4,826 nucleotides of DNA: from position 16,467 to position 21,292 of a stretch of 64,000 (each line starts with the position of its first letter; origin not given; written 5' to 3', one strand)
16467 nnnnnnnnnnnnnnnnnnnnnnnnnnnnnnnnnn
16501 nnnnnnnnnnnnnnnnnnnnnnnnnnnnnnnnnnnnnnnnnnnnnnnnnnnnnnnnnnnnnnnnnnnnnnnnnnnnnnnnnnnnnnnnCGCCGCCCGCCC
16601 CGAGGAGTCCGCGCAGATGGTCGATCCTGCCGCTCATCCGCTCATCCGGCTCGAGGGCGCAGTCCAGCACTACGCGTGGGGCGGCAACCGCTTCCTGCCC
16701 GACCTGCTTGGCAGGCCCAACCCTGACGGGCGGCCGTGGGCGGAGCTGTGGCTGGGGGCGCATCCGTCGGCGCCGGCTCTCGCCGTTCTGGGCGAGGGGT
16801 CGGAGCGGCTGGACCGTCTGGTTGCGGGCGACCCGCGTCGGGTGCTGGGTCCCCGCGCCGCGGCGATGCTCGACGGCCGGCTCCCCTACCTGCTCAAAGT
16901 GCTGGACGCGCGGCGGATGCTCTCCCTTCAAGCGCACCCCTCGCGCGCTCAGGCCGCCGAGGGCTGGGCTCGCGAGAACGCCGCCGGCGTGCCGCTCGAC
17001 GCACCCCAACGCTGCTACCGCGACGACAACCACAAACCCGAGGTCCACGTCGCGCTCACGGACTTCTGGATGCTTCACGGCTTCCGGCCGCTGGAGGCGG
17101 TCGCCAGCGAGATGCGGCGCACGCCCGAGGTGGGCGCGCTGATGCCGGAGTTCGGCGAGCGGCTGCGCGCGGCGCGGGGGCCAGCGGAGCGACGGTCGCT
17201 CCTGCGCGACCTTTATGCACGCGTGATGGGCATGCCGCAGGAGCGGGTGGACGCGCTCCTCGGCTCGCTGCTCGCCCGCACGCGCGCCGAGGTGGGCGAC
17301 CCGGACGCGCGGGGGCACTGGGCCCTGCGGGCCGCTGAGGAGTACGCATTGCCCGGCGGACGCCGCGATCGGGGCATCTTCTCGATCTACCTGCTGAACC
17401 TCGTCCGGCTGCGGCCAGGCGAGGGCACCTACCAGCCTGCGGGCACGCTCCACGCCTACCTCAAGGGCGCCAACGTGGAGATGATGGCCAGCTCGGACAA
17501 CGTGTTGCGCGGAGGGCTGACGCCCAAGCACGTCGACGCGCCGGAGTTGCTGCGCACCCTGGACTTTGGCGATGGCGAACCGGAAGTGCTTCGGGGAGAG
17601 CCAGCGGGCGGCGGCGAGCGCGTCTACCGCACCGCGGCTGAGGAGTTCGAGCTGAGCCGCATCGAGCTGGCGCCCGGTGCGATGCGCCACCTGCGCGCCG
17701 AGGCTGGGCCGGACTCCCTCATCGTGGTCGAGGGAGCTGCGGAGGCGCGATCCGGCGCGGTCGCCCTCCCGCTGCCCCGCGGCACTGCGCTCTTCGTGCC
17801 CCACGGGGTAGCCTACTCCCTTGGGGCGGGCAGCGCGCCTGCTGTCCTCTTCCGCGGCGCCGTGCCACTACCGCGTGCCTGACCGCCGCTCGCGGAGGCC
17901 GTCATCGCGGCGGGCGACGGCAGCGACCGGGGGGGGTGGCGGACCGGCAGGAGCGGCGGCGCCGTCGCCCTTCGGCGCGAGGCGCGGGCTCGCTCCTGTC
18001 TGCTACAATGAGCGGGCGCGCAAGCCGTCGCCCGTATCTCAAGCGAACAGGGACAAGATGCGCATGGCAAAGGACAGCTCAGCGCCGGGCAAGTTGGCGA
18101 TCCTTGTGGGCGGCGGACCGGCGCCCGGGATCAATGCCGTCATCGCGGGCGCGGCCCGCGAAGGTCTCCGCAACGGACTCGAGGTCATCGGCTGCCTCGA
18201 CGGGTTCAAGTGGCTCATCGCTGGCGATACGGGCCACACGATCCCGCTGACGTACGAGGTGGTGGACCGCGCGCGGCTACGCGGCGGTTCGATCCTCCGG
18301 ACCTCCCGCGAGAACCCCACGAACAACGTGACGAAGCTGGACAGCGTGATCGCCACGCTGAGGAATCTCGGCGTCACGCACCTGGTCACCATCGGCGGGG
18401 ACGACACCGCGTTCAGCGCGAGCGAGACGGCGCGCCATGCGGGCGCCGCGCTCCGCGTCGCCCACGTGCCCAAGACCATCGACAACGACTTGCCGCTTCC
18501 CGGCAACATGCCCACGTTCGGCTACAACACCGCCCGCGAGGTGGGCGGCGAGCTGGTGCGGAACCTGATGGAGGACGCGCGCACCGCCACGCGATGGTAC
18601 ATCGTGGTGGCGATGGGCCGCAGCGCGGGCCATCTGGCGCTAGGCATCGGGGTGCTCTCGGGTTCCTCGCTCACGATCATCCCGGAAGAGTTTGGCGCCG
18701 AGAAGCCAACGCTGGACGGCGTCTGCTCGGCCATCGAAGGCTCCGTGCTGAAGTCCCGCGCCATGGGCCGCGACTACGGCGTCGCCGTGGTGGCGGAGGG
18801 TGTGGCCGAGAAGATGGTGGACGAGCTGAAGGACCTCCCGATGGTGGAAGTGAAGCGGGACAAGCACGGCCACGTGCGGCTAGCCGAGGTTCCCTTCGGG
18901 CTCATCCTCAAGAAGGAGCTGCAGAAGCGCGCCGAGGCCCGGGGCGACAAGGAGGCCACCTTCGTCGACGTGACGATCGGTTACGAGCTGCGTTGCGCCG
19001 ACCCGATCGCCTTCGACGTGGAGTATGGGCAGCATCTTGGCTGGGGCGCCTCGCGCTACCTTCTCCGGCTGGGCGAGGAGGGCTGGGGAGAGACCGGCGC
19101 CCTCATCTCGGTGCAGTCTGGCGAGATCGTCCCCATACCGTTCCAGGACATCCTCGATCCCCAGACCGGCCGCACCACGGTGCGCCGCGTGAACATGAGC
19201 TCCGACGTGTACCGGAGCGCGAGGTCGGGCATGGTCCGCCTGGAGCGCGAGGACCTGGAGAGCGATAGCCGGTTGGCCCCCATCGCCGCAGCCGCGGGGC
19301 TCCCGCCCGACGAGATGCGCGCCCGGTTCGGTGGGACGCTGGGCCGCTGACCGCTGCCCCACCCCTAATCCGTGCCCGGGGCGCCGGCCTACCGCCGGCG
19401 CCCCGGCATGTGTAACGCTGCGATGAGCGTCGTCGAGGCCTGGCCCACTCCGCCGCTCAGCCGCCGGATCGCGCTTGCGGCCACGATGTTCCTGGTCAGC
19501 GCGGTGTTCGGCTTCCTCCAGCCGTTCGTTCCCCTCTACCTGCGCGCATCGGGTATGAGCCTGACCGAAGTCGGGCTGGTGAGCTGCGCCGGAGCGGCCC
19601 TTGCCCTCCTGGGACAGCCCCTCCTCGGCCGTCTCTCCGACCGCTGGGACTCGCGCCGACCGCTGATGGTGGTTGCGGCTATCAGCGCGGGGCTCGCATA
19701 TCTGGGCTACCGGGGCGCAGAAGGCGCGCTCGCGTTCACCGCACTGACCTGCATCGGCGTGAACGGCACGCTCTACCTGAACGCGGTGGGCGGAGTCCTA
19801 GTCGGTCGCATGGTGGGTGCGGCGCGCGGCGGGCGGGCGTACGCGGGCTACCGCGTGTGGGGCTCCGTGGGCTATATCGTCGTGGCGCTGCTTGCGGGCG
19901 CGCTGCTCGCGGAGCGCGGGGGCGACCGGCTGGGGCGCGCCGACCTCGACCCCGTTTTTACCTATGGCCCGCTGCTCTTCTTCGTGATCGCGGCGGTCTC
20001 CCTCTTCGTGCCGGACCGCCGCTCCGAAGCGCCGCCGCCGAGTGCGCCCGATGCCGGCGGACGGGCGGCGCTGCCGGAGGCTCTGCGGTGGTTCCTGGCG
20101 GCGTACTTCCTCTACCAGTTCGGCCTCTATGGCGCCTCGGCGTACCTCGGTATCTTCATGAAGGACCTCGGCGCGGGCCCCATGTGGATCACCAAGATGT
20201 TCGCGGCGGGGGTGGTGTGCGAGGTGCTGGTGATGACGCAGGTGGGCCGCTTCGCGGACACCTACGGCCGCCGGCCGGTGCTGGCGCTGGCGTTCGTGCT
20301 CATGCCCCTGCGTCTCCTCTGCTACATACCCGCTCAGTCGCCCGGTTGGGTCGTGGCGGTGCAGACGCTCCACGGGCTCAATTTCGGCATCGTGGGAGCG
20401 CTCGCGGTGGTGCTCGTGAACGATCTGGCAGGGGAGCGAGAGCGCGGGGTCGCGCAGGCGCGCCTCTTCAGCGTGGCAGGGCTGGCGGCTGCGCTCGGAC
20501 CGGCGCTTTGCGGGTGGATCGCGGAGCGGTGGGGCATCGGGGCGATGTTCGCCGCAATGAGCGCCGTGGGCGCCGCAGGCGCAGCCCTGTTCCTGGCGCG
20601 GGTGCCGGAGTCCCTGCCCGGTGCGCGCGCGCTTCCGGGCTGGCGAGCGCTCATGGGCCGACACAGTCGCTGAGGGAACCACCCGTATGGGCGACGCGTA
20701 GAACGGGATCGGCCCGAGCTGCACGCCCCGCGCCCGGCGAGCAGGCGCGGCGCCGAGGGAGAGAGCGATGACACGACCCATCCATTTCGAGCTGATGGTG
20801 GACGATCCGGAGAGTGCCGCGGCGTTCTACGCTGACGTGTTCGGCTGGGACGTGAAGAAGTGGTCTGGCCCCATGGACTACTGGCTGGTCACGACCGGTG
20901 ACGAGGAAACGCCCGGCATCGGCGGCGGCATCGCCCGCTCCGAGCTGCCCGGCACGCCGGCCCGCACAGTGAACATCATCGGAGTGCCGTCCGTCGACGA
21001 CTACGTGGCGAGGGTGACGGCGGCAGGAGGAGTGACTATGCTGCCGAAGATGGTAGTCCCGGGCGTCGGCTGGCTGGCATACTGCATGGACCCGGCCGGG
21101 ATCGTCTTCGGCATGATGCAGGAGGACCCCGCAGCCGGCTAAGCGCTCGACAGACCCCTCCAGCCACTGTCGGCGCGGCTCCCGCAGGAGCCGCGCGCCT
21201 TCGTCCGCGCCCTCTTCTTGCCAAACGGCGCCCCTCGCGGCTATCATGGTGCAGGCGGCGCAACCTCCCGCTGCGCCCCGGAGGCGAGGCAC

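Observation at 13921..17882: GME, GHMP-kinase-like, tandem cytidylyltransferase, PMI operon wedged between a GH95 and a PPi-PFK: possible L-galactose-type nucleotide-sugar or Leloir-like salvage route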

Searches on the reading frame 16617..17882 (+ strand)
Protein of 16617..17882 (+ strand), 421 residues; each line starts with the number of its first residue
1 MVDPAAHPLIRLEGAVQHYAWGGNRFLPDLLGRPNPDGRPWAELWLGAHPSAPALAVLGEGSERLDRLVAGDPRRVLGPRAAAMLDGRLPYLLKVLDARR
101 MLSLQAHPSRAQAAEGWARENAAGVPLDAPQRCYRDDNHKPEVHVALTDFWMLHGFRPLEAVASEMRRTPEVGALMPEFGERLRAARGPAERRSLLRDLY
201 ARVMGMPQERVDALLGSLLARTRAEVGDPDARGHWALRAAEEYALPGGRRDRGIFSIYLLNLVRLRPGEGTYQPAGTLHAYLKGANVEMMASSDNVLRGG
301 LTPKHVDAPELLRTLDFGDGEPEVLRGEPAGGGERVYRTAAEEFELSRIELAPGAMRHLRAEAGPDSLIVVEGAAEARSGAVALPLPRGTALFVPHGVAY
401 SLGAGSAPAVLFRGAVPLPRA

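Call 3: search_protein_families(library=pfam, proteins=[window:16617-17882:+], max_evalue=0.01)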
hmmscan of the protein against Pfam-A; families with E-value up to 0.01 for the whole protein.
window:16617-17882:+ (421 aa): 1 family
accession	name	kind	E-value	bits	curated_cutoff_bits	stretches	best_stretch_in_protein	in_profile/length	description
PF20511.4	PMI_typeI_cat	-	2.4e-27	96.3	22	1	9-159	1-143/143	Phosphomannose isomerase type I, catalytic domain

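Call 4: search_protein_families(library=ncbifam, proteins=[window:16617-17882:+], max_evalue=0.01)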
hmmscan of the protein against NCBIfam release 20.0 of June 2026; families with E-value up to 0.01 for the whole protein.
window:16617-17882:+ (421 aa): 2 families
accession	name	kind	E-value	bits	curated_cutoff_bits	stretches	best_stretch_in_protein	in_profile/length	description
NF011710.0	PRK15131.1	equivalog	5.2e-71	239.6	571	1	11-395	3-370/391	mannose-6-phosphate isomerase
TIGR00218.1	manA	equivalog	7.4e-60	203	116.2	1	11-397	6-343/359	mannose-6-phosphate isomerase, class I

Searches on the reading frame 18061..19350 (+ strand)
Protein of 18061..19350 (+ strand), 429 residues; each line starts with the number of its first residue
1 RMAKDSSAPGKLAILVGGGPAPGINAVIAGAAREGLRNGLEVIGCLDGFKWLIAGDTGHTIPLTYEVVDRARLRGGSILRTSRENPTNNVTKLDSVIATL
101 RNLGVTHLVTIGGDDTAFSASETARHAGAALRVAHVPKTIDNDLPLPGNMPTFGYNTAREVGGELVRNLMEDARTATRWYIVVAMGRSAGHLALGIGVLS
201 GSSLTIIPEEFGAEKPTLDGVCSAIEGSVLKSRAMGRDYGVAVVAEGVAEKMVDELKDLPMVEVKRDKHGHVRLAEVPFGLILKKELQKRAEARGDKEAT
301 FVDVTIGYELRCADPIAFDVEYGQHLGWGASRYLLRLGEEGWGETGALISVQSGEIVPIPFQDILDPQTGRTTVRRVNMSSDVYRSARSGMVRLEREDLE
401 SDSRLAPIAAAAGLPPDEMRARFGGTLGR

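Call 3: search_protein_families(library=pfam, proteins=[window:18061-19350:+], max_evalue=0.01)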
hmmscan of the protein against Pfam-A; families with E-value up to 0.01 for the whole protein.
window:18061-19350:+ (429 aa): 1 family
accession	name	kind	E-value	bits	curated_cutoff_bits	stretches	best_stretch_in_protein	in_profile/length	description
PF00365.25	PFK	-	1.4e-48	166.1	30.9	1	11-330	1-273/277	Phosphofructokinase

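Call 4: search_protein_families(library=ncbifam, proteins=[window:18061-19350:+], max_evalue=0.01)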
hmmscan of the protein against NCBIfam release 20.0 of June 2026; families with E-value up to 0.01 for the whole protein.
window:18061-19350:+ (429 aa): 11 families
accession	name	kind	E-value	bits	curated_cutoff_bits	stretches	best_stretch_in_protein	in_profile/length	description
NF041103.1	PFKA_PPi_Ttgales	equivalog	5.6e-163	542.7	550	1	12-424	1-406/407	diphosphate--fructose-6-phosphate 1-phosphotransferase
NF002872.1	PRK03202.1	subfamily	2.5e-51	174.6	253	1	11-369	2-305/323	ATP-dependent 6-phosphofructokinase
TIGR02483.1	PFK_mixed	subfamily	1.2e-49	169.1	430.55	1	11-363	1-323/325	phosphofructokinase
NF005482.0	PRK07085.1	subfamily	3e-45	154.8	446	2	6-254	70-321/558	diphosphate--fructose-6-phosphate 1-phosphotransferase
TIGR02477.1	PFKA_PPi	equivalog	7.7e-39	133.6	587.95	2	6-254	64-315/539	diphosphate--fructose-6-phosphate 1-phosphotransferase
TIGR02482.1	PFKA_ATP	equivalog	3.1e-32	111.8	371.35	1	11-272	1-251/301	6-phosphofructokinase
TIGR02478.1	6PF1K_euk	equivalog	1.3e-31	109.6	708.4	2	8-210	388-587/744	6-phosphofructokinase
NF005301.0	PRK06830.1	equivalog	7.6e-31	107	400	1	11-363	83-414/445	ATP-dependent 6-phosphofructokinase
NF010674.0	PRK14071.1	equivalog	3.4e-27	95.3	544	1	11-259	6-250/360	ATP-dependent 6-phosphofructokinase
NF010675.0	PRK14072.1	subfamily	2.1e-23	82.7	273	1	11-294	5-288/416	diphosphate--fructose-6-phosphate 1-phosphotransferase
NF005121.0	PRK06555.1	equivalog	9.2e-17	60.9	395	1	11-193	5-203/404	pyrophosphate--fructose-6-phosphate 1-phosphotransferase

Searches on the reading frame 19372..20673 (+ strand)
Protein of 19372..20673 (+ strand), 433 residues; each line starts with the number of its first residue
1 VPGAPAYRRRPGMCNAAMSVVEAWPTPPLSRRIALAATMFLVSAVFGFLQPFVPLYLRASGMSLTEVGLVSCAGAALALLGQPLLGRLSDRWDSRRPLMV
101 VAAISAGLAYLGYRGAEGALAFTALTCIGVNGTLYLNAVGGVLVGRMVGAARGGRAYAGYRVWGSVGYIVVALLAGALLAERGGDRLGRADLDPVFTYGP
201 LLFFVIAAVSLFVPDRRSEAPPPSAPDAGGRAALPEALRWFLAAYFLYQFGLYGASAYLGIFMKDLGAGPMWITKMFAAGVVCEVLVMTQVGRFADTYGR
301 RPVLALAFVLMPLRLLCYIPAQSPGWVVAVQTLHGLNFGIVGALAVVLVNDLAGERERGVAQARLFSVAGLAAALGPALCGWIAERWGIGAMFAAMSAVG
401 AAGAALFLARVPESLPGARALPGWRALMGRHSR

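Call 3: search_protein_families(library=pfam, proteins=[window:19372-20673:+], max_evalue=0.01)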
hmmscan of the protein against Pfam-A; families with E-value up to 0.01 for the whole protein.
window:19372-20673:+ (433 aa): 5 families
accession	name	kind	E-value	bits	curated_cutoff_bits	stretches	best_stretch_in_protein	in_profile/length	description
PF12832.13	MFS_1_like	-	1e-37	130.6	25.2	1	34-387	3-365/373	MFS_1 like family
PF07690.21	MFS_1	-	1.1e-35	123.7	33.4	2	242-419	2-180/347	Major Facilitator Superfamily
PF03825.22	Nuc_H_symport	-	4.3e-10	39.6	25.9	1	33-391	5-369/400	Nucleoside H+ symporter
PF01306.25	LacY_symp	-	4.2e-07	29.5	24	1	38-179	15-162/413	LacY proton/sugar symporter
PF06779.20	MFS_4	-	0.0007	19.5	26.3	1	50-408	13-358/364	Uncharacterised MFS-type transporter YbfB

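Call 4: search_protein_families(library=ncbifam, proteins=[window:19372-20673:+], max_evalue=0.01)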
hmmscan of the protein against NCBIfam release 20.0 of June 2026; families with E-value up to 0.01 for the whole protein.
window:19372-20673:+ (433 aa): 31 families (the best 25 are shown)
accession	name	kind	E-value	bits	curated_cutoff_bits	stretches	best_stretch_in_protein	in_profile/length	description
NF037955.1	mfs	subfamily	4.9e-22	78.4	100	1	42-406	9-366/366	MFS transporter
TIGR00899.1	2A0120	subfamily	2.6e-16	59.7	522.3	1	38-409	5-371/375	sugar efflux transporter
TIGR00893.1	2A0114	subfamily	3.3e-11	42.8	395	2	32-183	217-375/399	D-galactonate transporter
NF008346.0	PRK11128.1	equivalog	7.6e-11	41.8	259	1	44-408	18-374/383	3-phenylpropionate MFS transporter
TIGR00880.1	2_A_01_02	superfamily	1.1e-09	38.6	131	1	287-413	14-140/141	multidrug resistance protein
NF007077.0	PRK09528.1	subfamily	5.4e-09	35.1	429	1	35-179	16-166/421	galactoside permease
NF012177.1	tet_MFS_42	exception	7.1e-09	35.4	850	2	271-419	36-183/411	tetracycline efflux MFS transporter Tet(42)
TIGR00889.1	2A0110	subfamily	1.2e-07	31.1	446.1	1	34-178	6-153/418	nucleoside permease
TIGR00711.1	efflux_EmrB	subfamily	3.3e-07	29.4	230.2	2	306-404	75-170/485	DHA2 family efflux MFS transporter permease subunit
TIGR00710.1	efflux_Bcr_CflA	subfamily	5.1e-07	29.5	200.9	1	290-416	59-185/385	Bcr/CflA family efflux MFS transporter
TIGR00882.1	2A0105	subfamily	1.2e-06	27.7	220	1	39-179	11-157/396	oligosaccharide MFS transporter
NF008654.0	PRK11652.1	equivalog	3e-06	26.4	479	1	277-418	50-191/397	multidrug efflux MFS transporter EmrD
NF002962.0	PRK03633.1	equivalog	1.1e-05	24.7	361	1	41-136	211-304/382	MFS transporter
NF041041.1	FslD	exception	1.2e-05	24.7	500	1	242-397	16-171/396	rhizoferrin import MFS transporter FslD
NF012190.1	tet_MFS_B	exception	1.3e-05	24.4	850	1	30-112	4-87/400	tetracycline efflux MFS transporter Tet(B)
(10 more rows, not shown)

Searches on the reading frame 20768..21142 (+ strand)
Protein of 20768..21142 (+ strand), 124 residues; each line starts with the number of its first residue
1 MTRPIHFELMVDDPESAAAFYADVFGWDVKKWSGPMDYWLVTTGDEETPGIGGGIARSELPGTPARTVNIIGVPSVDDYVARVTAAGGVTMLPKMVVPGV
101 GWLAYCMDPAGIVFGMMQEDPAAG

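Call 82: search_protein_families(library=ncbifam, proteins=[window:20768-21142:+], max_evalue=0.00001)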
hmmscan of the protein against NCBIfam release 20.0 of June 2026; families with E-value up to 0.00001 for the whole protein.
window:20768-21142:+ (124 aa): 1 family
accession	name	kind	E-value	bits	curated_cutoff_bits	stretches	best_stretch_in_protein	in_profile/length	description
NF053614.1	AfsKbindKbpAStmc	equivalog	9.9e-08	31.9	250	1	5-123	6-118/231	AfsK-binding protein KbpA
